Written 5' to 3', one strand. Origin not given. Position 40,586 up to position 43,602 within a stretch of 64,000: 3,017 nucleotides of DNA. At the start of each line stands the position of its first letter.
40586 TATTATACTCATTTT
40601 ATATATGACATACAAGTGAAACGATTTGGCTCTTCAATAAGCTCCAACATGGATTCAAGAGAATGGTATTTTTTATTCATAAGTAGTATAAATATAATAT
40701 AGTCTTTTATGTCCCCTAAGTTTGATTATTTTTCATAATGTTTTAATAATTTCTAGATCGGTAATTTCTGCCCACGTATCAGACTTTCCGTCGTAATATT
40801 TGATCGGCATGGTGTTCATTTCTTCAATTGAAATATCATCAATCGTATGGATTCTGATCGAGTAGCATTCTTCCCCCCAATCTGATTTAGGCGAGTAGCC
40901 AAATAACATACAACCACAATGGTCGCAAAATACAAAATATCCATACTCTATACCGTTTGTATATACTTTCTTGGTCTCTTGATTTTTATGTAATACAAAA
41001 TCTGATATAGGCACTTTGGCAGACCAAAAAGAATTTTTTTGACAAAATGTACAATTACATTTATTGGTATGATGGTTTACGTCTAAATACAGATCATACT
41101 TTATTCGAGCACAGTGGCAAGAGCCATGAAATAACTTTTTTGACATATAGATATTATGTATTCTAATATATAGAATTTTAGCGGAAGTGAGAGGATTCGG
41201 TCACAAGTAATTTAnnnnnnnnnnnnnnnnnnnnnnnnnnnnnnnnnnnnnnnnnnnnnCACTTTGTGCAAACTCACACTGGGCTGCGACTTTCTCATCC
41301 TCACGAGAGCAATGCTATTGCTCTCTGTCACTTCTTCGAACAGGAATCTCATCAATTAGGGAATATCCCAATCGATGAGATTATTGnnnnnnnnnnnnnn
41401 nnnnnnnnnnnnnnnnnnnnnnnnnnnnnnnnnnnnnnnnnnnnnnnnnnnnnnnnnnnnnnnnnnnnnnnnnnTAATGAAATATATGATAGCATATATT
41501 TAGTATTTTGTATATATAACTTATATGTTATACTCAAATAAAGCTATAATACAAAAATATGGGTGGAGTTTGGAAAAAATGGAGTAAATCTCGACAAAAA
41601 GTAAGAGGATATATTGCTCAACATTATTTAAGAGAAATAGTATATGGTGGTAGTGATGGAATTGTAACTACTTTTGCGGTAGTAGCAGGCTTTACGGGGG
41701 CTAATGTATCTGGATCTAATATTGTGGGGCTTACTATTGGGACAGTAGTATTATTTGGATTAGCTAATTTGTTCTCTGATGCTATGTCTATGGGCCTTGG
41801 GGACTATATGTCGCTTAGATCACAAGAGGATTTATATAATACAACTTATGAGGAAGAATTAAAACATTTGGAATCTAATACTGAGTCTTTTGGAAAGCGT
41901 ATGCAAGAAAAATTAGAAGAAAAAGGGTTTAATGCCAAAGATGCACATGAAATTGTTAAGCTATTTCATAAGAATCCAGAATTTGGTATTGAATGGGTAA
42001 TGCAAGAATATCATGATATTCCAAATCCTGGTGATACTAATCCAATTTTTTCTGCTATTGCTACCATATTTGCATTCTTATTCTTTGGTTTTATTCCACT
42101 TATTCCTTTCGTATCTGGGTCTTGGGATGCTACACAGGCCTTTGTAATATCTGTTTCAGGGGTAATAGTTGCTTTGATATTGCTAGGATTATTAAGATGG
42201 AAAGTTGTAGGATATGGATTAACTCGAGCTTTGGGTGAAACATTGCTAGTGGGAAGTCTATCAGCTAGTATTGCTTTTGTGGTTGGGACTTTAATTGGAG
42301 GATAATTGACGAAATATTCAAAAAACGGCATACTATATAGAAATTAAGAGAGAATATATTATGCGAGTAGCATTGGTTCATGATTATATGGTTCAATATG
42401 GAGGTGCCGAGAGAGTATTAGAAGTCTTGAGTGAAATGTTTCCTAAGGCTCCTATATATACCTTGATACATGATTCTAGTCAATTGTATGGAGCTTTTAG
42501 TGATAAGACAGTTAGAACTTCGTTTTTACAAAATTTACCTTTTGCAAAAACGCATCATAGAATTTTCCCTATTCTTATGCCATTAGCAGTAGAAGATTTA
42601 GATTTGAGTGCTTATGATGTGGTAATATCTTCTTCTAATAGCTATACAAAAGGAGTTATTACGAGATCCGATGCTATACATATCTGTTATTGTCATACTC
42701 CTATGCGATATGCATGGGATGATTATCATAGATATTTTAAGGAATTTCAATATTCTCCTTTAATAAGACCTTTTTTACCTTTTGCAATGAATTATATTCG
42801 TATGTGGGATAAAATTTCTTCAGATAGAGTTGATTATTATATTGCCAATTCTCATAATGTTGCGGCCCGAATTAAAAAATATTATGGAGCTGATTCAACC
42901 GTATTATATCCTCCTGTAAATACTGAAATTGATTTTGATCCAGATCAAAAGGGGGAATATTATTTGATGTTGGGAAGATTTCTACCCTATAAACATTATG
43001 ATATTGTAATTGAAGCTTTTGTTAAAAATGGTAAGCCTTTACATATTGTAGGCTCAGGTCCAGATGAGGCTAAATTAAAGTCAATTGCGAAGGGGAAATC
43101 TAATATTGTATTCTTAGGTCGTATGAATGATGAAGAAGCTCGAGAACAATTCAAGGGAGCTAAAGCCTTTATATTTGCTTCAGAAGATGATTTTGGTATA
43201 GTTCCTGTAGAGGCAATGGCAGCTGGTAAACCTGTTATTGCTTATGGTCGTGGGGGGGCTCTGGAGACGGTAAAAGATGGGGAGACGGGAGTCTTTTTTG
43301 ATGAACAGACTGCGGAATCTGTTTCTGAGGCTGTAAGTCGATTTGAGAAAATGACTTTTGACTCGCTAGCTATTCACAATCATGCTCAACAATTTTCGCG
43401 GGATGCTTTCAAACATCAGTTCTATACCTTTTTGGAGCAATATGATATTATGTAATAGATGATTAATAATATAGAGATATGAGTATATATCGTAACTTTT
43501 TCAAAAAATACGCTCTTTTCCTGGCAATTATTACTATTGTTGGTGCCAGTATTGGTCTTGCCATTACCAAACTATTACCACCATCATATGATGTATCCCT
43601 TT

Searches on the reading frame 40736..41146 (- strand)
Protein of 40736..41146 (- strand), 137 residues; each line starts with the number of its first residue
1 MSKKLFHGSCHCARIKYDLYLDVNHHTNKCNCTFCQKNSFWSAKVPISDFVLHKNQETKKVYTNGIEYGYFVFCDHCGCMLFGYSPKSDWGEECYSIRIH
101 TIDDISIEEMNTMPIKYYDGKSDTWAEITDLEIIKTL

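Call 18: search_protein_families(library=pfam, proteins=[window:40736-41146:-], max_evalue=0.00001)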
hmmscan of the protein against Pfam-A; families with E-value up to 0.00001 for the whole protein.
window:40736-41146:- (137 aa): 1 family
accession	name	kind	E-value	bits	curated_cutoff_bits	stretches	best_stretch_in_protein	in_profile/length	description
PF04828.22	GFA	-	4.5e-10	40.1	24.3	1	6-107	2-102/115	Glutathione-dependent formaldehyde-activating enzyme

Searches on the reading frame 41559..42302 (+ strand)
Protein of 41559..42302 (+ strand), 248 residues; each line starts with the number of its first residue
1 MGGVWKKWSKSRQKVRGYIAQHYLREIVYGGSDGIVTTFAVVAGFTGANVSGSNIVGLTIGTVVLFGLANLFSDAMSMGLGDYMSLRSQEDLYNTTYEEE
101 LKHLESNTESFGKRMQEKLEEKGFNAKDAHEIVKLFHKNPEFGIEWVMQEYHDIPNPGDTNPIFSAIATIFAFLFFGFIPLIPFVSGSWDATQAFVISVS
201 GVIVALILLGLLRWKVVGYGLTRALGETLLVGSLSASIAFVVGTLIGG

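Call 18: search_protein_families(library=pfam, proteins=[window:41559-42302:+], max_evalue=0.00001)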
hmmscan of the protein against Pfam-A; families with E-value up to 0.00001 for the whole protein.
window:41559-42302:+ (248 aa): 1 family
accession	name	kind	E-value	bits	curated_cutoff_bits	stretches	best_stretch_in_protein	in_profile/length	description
PF01988.24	VIT1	-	4.3e-51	174.2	28.1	1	24-244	1-214/214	VIT family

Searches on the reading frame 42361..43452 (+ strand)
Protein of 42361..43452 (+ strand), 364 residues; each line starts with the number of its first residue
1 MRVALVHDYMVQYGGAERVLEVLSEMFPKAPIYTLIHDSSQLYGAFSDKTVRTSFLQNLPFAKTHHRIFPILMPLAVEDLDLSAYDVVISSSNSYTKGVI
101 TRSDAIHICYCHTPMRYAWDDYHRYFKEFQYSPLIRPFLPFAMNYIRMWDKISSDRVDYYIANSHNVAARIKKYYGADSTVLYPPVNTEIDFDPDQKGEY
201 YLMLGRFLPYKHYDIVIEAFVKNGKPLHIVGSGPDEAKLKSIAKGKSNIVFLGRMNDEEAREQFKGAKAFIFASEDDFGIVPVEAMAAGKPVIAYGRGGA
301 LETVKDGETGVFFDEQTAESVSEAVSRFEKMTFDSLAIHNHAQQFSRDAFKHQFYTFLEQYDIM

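Call 18: search_protein_families(library=pfam, proteins=[window:42361-43452:+], max_evalue=0.00001)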
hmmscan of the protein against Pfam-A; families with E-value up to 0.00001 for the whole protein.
window:42361-43452:+ (364 aa): 3 families
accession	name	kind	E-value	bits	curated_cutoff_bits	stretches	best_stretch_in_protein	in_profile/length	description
PF00534.26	Glycos_transf_1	-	3.1e-30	105.4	26.4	1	195-340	12-160/172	Glycosyl transferases group 1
PF13692.12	Glyco_trans_1_4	-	1e-22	81.4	27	1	201-327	4-138/142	Glycosyl transferases group 1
PF13439.12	Glyco_transf_4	-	1.2e-09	38.8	28.5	1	13-189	1-169/170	Glycosyltransferase Family 4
